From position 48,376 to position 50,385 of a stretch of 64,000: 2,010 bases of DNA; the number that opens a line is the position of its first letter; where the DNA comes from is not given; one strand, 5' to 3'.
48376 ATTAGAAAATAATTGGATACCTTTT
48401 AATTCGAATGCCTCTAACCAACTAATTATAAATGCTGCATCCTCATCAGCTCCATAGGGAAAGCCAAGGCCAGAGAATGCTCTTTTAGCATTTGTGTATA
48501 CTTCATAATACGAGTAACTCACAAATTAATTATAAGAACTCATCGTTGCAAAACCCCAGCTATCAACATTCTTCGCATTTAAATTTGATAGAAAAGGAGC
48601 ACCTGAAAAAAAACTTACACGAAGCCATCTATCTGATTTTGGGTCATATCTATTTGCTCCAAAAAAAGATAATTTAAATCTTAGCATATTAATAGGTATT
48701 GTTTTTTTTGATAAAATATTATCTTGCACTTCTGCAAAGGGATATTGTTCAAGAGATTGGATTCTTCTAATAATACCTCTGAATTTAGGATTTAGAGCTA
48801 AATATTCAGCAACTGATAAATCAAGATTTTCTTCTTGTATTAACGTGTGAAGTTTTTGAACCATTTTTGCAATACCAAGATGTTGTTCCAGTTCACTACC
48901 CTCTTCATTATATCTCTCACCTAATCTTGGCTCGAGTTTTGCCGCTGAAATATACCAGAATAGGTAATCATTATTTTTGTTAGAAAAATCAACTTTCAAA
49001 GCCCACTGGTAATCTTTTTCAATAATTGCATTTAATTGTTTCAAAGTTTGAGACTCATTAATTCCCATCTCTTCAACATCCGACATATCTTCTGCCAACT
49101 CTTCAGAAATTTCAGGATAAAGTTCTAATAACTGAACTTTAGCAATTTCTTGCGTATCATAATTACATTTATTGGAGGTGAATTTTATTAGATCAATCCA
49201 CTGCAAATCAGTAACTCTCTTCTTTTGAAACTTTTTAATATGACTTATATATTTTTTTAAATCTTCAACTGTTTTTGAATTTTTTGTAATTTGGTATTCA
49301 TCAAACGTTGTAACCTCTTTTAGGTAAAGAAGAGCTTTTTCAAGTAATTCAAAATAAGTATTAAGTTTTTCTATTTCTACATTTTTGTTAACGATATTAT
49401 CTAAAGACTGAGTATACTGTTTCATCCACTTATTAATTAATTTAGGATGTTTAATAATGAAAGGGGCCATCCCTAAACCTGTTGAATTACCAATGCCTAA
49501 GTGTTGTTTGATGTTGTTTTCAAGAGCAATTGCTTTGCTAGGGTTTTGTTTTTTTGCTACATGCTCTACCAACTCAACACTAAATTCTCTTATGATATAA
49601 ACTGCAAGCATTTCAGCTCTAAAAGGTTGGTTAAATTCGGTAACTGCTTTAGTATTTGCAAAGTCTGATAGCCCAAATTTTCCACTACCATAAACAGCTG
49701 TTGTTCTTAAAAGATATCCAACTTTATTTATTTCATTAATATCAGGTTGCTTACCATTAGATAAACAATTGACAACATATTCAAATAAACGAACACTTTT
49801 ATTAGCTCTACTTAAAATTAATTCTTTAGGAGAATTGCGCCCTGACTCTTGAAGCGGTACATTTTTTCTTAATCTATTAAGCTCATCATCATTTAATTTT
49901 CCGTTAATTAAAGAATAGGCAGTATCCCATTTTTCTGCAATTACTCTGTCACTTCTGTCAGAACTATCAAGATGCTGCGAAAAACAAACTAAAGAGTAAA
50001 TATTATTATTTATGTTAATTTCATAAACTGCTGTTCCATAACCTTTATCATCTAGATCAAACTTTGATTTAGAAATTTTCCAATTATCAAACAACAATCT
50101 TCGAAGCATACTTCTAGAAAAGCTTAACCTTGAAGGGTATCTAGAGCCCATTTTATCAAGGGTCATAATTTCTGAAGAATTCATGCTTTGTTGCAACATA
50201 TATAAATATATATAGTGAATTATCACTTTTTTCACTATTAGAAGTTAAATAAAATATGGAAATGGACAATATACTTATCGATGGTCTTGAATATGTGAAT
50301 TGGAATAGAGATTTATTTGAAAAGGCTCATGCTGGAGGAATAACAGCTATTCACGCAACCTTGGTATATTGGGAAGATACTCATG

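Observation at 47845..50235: Two adjacent large ORFs (569 aa and 225 aa) with no recognisable family: the best candidate for an undescribed function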

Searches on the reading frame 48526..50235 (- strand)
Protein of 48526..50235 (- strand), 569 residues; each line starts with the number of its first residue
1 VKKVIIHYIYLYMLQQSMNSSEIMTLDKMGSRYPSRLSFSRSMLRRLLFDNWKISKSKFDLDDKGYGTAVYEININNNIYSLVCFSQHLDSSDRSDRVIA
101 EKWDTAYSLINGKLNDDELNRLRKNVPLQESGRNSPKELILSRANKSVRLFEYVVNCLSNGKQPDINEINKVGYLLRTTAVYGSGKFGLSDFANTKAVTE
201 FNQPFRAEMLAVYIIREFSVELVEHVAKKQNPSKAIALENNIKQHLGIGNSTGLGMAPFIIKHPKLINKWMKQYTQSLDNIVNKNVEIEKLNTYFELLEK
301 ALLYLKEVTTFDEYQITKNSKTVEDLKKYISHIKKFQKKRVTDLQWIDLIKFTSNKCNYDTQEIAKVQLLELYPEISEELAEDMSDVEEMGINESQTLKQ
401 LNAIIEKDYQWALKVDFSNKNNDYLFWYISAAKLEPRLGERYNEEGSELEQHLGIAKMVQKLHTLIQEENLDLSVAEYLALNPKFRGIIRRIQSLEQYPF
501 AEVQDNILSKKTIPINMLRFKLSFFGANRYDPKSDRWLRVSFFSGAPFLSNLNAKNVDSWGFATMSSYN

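Call 3: search_protein_families(library=pfam, proteins=[window:48526-50235:-], max_evalue=1)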
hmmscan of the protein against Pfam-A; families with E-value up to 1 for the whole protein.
window:48526-50235:- (569 aa): 1 family
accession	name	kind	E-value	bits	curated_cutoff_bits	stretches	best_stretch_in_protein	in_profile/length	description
PF21774.3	NagJ_C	-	0.78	10.9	28.3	0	268-308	3-43/114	Hyaluronidase post-catalytic domain-like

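Call 4: search_protein_families(library=ncbifam, proteins=[window:48526-50235:-], max_evalue=1)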
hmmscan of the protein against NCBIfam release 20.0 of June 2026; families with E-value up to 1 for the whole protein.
window:48526-50235:- (569 aa): 1 family
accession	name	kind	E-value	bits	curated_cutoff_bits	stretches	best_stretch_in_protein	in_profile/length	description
NF011555.0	PRK14981.2-1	equivalog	0.15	12.8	170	1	288-349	21-81/114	DNA-directed RNA polymerase subunit F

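Call 5: find_homologous_proteins(query=window:48526-50235:-)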
Query window:48526-50235:- (569 aa): 8000 proteins with E <= 0.001 among 8000 candidates; the best 120 are listed.
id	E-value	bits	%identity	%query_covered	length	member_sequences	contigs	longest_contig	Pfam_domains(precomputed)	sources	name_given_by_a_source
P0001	0.0e+0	1239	100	98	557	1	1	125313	-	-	-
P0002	0.0e+0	1237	100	98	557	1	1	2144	-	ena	-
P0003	0.0e+0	1236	100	98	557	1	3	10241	-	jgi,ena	-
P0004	0.0e+0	1236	100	98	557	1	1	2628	-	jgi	-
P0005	0.0e+0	1235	100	98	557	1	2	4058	-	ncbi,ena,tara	tara:strand:- start:700 stop:2373 length:1674 start_codon:yes stop_codon:yes gene_type:complete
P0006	0.0e+0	1235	100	98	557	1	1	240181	-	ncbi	-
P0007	0.0e+0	1235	99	98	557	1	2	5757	-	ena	-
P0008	0.0e+0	1234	99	98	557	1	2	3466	-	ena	-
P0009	0.0e+0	1234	99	98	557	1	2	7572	-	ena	-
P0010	0.0e+0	1234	99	98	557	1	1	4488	-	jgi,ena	-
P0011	0.0e+0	1232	99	98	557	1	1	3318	-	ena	-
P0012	0.0e+0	1232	99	98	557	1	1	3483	-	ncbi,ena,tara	tara:strand:+ start:171 stop:1844 length:1674 start_codon:yes stop_codon:yes gene_type:complete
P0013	0.0e+0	1232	99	98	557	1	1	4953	-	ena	-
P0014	0.0e+0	1232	99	98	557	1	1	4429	-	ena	-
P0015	0.0e+0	1232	99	98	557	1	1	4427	-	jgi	jgi:hypothetical protein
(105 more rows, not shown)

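Call 6: search_solved_structures(query=window:48526-50235:-, max_evalue=10)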
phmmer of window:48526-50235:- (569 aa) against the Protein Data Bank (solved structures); distinct sequences matched with E-value up to 10: 1.
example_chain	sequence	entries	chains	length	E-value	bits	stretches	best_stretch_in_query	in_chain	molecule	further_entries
7bvy_A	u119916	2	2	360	0.073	15.3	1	312-382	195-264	Cell shape determining protein MreB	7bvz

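Call 19: search_protein_representatives(protein=window:48526-50199:-)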
Query: 557 residues. Proteins with E-value up to 0.001 (for the whole library): 1258; up to 1e-10: 804; up to 1e-30: 364. The best 150 are listed.
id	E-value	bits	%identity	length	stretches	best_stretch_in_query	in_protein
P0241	1.4e-223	760.1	64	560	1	7-556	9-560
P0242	4.6e-141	487.9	42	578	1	9-551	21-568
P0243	2.0e-139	482.5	45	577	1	9-554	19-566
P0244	6.5e-138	477.5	42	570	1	11-550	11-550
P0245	7.3e-138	477.3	42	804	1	8-540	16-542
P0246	2.6e-137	475.5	45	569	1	9-552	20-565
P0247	1.5e-134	466.4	40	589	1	15-553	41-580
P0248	7.6e-134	464.1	45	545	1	11-549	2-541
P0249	3.6e-133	461.9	42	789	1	17-542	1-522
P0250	1.6e-130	453.2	41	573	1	10-553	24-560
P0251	5.4e-130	451.4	41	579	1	9-552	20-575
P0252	1.7e-129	449.7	42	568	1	8-551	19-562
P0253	2.2e-129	449.4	43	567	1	9-551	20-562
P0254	2.9e-129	449.0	43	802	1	9-537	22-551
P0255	5.0e-129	448.2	41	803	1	9-537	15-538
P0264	7.7e-122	424.5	40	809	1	9-551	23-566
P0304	9.0e-87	308.8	33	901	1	12-550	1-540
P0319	1.1e-77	278.8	31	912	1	9-550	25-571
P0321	9.2e-77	275.7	30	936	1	9-551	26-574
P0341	9.1e-71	255.9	28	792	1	10-551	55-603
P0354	4.0e-69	250.5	28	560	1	11-552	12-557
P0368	1.1e-66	242.5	30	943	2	6-298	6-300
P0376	9.1e-66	239.5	28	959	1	11-550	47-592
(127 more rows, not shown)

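Call 20: search_protein_families(library=pfam, proteins=[P0245, P0249, P0254, P0264, P0304, P0319, P0321, P0376, P0368, P0341], max_evalue=0.01)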
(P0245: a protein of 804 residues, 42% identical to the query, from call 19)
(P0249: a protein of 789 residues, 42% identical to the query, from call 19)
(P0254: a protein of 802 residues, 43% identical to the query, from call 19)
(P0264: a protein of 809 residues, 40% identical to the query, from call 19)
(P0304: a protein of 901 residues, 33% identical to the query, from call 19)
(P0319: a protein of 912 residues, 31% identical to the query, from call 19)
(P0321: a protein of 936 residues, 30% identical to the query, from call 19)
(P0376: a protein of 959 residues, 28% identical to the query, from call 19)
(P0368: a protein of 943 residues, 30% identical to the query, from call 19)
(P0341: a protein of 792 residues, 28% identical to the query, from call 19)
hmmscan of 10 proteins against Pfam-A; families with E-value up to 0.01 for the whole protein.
P0245 (804 aa): 1 family
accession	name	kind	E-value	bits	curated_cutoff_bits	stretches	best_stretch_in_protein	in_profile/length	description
PF12525.13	DUF3726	-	2.7e-10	40.4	22.1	1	569-631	1-63/73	Protein of unknown function (DUF3726)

P0249 (789 aa): 1 family
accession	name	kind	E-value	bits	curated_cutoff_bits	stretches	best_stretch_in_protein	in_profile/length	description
PF12525.13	DUF3726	-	1.1e-06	28.8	22.1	1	549-604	1-56/73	Protein of unknown function (DUF3726)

P0254 (802 aa): 1 family
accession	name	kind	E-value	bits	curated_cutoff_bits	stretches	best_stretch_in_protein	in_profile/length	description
PF12525.13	DUF3726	-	3e-13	49.9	22.1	1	585-634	1-50/73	Protein of unknown function (DUF3726)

P0264 (809 aa): 1 family
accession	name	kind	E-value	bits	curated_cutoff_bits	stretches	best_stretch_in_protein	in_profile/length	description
PF12525.13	DUF3726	-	8.3e-10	38.9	22.1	1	596-631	2-37/73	Protein of unknown function (DUF3726)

P0304 (901 aa): 0 families

P0319 (912 aa): 1 family
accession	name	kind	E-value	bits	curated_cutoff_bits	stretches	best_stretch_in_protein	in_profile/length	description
PF12525.13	DUF3726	-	0.00078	19.7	22.1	1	632-692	5-65/73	Protein of unknown function (DUF3726)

P0321 (936 aa): 0 families

P0376 (959 aa): 1 family
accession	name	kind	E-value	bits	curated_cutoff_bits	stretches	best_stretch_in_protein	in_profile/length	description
PF12525.13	DUF3726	-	0.005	17.1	22.1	0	661-699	5-43/73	Protein of unknown function (DUF3726)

P0368 (943 aa): 0 families

P0341 (792 aa): 0 families

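Call 25: find_related_loci(query=A2, collection=genome_contigs, flank=8000)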
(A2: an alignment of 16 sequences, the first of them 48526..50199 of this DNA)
Query A2 (557 aa) in genome_contigs; peptide patterns used: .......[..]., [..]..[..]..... (x = any residue, [..] = any of these).
600 stretches matched a pattern (row limit reached: there are more); 599 encode a relative of the query (tblastn E <= 1e-3); the best 80 are kept; 80 distinct loci.
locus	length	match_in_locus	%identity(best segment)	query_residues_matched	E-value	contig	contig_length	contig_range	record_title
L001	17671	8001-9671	90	1-557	0e+0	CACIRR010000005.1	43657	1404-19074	uncultured Alphaproteobacteria bacterium isolate AG-439-A19 genome assembly, contig: AG-439-A19_NODE_5, whole genome sho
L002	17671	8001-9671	80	1-557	0e+0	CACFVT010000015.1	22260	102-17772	uncultured Alphaproteobacteria bacterium isolate AG-414-M20 genome assembly, contig: AG-414-M20_NODE_15, whole genome sh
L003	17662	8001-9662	69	1-556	0e+0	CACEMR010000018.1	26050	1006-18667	uncultured Alphaproteobacteria bacterium isolate AG-404-B13 genome assembly, contig: AG-404-B13_NODE_18, whole genome sh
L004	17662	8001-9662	69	1-556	0e+0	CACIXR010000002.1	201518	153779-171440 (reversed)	uncultured Alphaproteobacteria bacterium isolate AG-914-F14 genome assembly, contig: AG-914-F14_NODE_2, whole genome sho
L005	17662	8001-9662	69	1-556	0e+0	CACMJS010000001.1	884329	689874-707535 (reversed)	MAG: uncultured Alphaproteobacteria bacterium isolate AG-891-K05 genome assembly, contig: AG-891-K05_NODE_1, whole genom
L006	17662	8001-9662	68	1-556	0e+0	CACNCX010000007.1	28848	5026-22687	MAG: uncultured Alphaproteobacteria bacterium isolate AG-920-E11 genome assembly, contig: AG-920-E11_NODE_7, whole genom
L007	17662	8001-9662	68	1-556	0e+0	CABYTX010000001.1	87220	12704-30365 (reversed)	MAG: uncultured Alphaproteobacteria bacterium isolate AG-894-P19 genome assembly, contig: AG-894-P19_NODE_1, whole genom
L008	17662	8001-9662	68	1-556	0e+0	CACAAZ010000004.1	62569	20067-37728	uncultured Alphaproteobacteria bacterium isolate AG-897-D18 genome assembly, contig: AG-897-D18_NODE_4, whole genome sho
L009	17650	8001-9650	63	10-557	0e+0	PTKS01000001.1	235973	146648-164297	MAG: Alphaproteobacteria bacterium MarineAlpha5_Bin12 CFH22_1, whole genome shotgun sequence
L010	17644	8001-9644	60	11-557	0e+0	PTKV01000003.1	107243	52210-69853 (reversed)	MAG: Alphaproteobacteria bacterium MarineAlpha5_Bin9 CFH19_3, whole genome shotgun sequence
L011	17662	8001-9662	68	1-556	0e+0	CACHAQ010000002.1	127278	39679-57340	uncultured Alphaproteobacteria bacterium isolate AG-426-J10 genome assembly, contig: AG-426-J10_NODE_2, whole genome sho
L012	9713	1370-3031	68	1-556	0e+0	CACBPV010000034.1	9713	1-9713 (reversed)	uncultured Alphaproteobacteria bacterium isolate AG-359-G09 genome assembly, contig: AG-359-G09_NODE_34, whole genome sh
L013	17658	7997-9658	68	1-556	0e+0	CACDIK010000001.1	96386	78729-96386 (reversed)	uncultured Alphaproteobacteria bacterium isolate AG-903-O20 genome assembly, contig: AG-903-O20_NODE_1, whole genome sho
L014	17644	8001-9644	43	9-553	9e-160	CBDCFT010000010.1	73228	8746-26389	MAG: Arenicellales bacterium isolate fa2340bb-7512-474c-9a1b-ad7969f9bc17 genome assembly, contig: contig_10, whole geno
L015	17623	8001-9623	41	9-552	3e-156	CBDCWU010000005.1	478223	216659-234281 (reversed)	MAG: Candidatus Promineifilaceae bacterium isolate 3a3e19e2-5470-4693-b67a-557dfc69874c genome assembly, contig: contig_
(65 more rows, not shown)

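Call 31: predict_structure(alignment_id=A1)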
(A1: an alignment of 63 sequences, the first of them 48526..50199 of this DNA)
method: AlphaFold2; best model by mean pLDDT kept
length: 557 residues; sequences in the alignment: 63
mean_pLDDT: 95.6   pTM: 0.94
mean pLDDT of the five models: 95.6, 94.9, 94.5, 94.5, 94.1
residues with pLDDT >= 90: 521; 70-90: 30; 50-70: 3; < 50: 3
segments of 3 or more residues with pLDDT < 50: 1-3
pLDDT, mean of each block of 10 residues (from residue 1): 66 97 97 97 98 98 97 96 82 98 98 96 97 97 99 96 96 95 91 97 99 99 97 96 95 97 96 95 98 96 97 98 87 94 98 98 95 95 99 98 98 95 94 95 98 98 98 98 98 98 97 96 96 97 95 84
secondary structure, 60 per line:
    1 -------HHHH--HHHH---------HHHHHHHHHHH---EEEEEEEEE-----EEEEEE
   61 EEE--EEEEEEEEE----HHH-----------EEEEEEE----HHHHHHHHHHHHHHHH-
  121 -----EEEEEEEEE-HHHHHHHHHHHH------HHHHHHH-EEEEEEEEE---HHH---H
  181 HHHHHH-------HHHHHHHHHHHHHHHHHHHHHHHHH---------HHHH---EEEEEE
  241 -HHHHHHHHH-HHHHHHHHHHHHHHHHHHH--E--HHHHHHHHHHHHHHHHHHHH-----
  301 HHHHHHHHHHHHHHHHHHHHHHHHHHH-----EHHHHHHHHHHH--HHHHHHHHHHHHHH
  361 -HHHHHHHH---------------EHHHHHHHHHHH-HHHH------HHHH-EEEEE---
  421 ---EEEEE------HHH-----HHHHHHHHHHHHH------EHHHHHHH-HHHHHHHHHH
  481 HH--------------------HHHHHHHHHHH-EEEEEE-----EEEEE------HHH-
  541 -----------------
elements in order: H8-11 H14-17 H27-37 E41-49 E55-63 E66-74 E93-99 H104-119 E126-134 H136-147 H154-160 E162-170 H180-186 H194-218 H228-231 E235-240 H242-250 H252-270 H276-295 H301-327 H334-344 H347-360 H362-369 H386-396 H398-401 H408-411 E413-417 E424-428 H443-455 H463-469 H471-482 H503-513 E515-520 E526-530

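Call 34: fold_search(model_id=the predicted structure, library=pdb)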
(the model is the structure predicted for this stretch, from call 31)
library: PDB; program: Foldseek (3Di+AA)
matches with E <= 10: 167; with E <= 0.001: 0
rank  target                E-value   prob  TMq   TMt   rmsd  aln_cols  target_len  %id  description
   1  5a60                  1.2e-01  0.06  0.09  0.10  20.8       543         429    8  Crystal structure of full-length E. coli ygiF in complex with tripolyphosphate and two magnesium ions (released 2015-08-05)
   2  2gq3_B                3.5e-01  0.06  0.10  0.09  20.7       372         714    9  mycobacterium tuberculosis malate synthase in complex with magnesium, malate, and coenzyme A (released 2006-08-15)
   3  8r5s_A                4.9e-01  0.06  0.07  0.13  23.7       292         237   12  t113 - De-novo designed soluble homotetramer (released 2024-11-27)
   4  7p5j_A                6.4e-01  0.07  0.09  0.12  34.0       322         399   12  Cryo-EM structure of human TTYH1 in GDN (released 2021-08-11)
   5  4zsx_A                7.7e-01  0.06  0.10  0.16  20.5       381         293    9  Structure of a fusion protein with a helix linker, 2ARH-3-3KAW-2.0 (released 2015-08-19)
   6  4zsz_A                7.7e-01  0.06  0.09  0.15  20.4       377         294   10  Structure of a fusion protein with a helix linker, 2ARH-3-3KAW-3.0 (released 2015-08-19)
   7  8s1u_H                8.1e-01  0.02  0.08  0.08  28.3       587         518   10  YlmH bound to stalled 50S subunits with RqcH and PtRNA (released 2024-06-12)
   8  5ecv                  8.9e-01  0.03  0.11  0.10  23.8       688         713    8  Crystal structure of Mycobacterium tuberculosis malate synthase in complex with 2-hydroxy-4-(4-methyl-1H-indol-5-yl)-4-o (released 2016-10-26)
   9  3kdh_A                9.3e-01  0.11  0.11  0.25  10.1       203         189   12  Structure of ligand-free PYL2 (released 2009-11-10)
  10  7rtt_B                9.7e-01  0.04  0.08  0.11  32.0       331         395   12  Cryo-EM structure of a TTYH2 cis-dimer (released 2021-08-25)
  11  3sad                  1.1e+00  0.02  0.08  0.07  20.8       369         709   10  Crystal structure of Mycobacterium tuberculosis malate synthase in complex with 4-(2-mehtylphenyl)-2,4-dioxobutanoic aci (released 2012-11-07)
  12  3sb0                  1.3e+00  0.02  0.10  0.09  24.3       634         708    9  Crystal structure of Mycobacterium tuberculosis malate synthase in complex with 4-(2-chloro-6-fluoro-3-methylphenyl)-2,4 (released 2012-11-07)
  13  8jbd_A                1.5e+00  0.03  0.08  0.12  24.4       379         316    9  Crystal structure of Adenylosuccinate lyase from Thermus thermophilus HB8, TtPurB (released 2023-11-15)
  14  6xmu_A                1.6e+00  0.01  0.09  0.05  31.4       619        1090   10  Structure of P5A-ATPase Spf1, endogenous substrate-bound (released 2020-09-23)
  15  4zsx_B                1.7e+00  0.03  0.09  0.14  19.9       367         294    9  Structure of a fusion protein with a helix linker, 2ARH-3-3KAW-2.0 (released 2015-08-19)
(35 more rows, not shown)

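Call 40: search_dna_similar(query=window:48526-50199:-, collection=plasmids, mode=protein, max_rows=30)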
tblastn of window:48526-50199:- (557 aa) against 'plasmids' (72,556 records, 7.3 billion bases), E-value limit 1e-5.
Records with a match: 168; places in all: 173; records where one place covers at least 80% of the query: 167.
Best place of each record, by identity: <60% 168.
By first word of the organism name: Sinorhizobium 64; Phaeobacter 58; Aminobacter 8; Neorhizobium 7; Ensifer 6; Mesorhizobium 3; Shinella 3; Vibrio 2; Caballeronia 2; Sulfitobacter 1; and 14 more.
By predicted mobility (MOB-suite, as given by PLSDB): non-mobilizable 101; mobilizable 61; conjugative 6.
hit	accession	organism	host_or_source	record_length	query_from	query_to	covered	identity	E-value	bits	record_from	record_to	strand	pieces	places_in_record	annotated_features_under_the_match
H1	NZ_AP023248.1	Mesorhizobium sp. 131-2-1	Lotus japonicus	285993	11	557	98%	41.3%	2e-140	456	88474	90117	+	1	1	DUF3726 domain-containing protein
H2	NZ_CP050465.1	Vibrio campbellii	single cell,seawater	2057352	7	553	98%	40.3%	2e-130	427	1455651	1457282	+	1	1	none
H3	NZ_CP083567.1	Sulfitobacter sp. W027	-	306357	11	553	97%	39.7%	5e-124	409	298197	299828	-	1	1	hypothetical protein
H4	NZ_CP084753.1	Roseateles sp. XES5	Xenopus laevis,bacterial culture,swab ...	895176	11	546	96%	40.3%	4e-128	420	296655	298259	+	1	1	hypothetical protein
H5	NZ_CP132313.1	Shinella zoogloeoides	Homo sapiens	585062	11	546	96%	40.2%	2e-130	427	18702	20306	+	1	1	hypothetical protein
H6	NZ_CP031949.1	Phaeobacter inhibens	-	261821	11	550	97%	39.9%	1e-119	395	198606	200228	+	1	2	hypothetical protein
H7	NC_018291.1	Phaeobacter inhibens DSM 17395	-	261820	11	550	97%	39.9%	1e-119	395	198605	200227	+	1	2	hypothetical protein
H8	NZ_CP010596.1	Phaeobacter inhibens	cell culture,biofilm boat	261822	11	550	97%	39.9%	1e-119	395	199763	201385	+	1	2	hypothetical protein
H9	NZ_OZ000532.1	Shinella sp. WSC3-e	-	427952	11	546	96%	40.1%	2e-126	416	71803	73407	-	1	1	hypothetical protein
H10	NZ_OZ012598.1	Shinella sp. WSD5-1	-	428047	11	546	96%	40.1%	2e-126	416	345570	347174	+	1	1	hypothetical protein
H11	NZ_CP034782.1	Pseudomonas sp. MPC6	-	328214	11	548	97%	39.7%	1e-125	413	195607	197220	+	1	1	hypothetical protein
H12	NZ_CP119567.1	Pararhizobium qamdonense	cell culture,soil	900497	10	546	96%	39.7%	9e-124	408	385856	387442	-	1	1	hypothetical protein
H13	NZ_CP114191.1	Aminobacter sp. NyZ550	-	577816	3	546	98%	39.0%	8e-123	405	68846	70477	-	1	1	hypothetical protein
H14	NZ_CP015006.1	Aminobacter aminovorans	cell culture,soil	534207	3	546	98%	39.0%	2e-122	404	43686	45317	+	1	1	hypothetical protein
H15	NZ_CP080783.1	Aliiroseovarius crassostreae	-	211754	11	554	98%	38.9%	9e-121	399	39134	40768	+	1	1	hypothetical protein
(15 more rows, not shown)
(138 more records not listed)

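Call 41: get_annotated_region(hit=H7, flank=9000)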
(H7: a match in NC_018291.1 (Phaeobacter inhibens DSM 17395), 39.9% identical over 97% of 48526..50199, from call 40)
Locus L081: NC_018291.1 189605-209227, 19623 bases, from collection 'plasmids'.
description: Phaeobacter inhibens DSM 17395 plasmid pPGA1_262, complete sequence
organism: Phaeobacter inhibens DSM 17395 (NCBI taxid 391619)
taxonomy: Bacteria; Pseudomonadota; Alphaproteobacteria; Rhodobacterales; Roseobacteraceae; Phaeobacter; Phaeobacter inhibens; Phaeobacter inhibens DSM 17395
host: -; source: -; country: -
typing (MOB-suite, as given by PLSDB): non-mobilizable; replicon rep_cluster_377
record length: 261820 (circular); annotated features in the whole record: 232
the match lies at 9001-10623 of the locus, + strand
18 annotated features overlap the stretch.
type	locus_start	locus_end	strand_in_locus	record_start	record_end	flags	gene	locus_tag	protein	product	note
CDS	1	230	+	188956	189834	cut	-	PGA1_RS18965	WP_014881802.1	ABC transporter permease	-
CDS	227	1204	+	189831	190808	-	-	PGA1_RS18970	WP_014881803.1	ABC transporter ATP-binding protein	-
CDS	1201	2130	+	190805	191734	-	-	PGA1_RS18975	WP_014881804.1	ABC transporter ATP-binding protein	-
CDS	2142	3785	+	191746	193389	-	-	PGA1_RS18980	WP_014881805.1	amidohydrolase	-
CDS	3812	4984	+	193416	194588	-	-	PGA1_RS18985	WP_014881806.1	epoxide hydrolase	-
CDS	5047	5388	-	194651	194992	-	-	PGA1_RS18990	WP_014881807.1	RidA family protein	-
CDS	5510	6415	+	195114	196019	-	-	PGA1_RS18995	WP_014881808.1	LysR family transcriptional regulator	GO:0006355 - regulation of DNA-templated transcription [Evidence IEA]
CDS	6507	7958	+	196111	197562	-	-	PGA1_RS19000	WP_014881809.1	aldehyde dehydrogenase family protein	-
CDS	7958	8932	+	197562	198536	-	-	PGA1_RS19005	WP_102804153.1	membrane dipeptidase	GO:0006508 - proteolysis [Evidence IEA]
CDS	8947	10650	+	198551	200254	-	-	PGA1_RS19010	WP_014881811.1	hypothetical protein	-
CDS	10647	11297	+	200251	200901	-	-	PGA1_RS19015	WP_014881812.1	DUF3726 domain-containing protein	-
CDS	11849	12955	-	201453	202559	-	-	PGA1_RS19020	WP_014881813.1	dimethylsulfoniopropionate demethylase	-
CDS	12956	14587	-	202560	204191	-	-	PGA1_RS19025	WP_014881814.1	AMP-binding protein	-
CDS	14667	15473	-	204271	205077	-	dmdD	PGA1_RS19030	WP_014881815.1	methylthioacryloyl-CoA hydratase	-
CDS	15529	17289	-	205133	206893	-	-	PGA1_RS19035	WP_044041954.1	acyl-CoA dehydrogenase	-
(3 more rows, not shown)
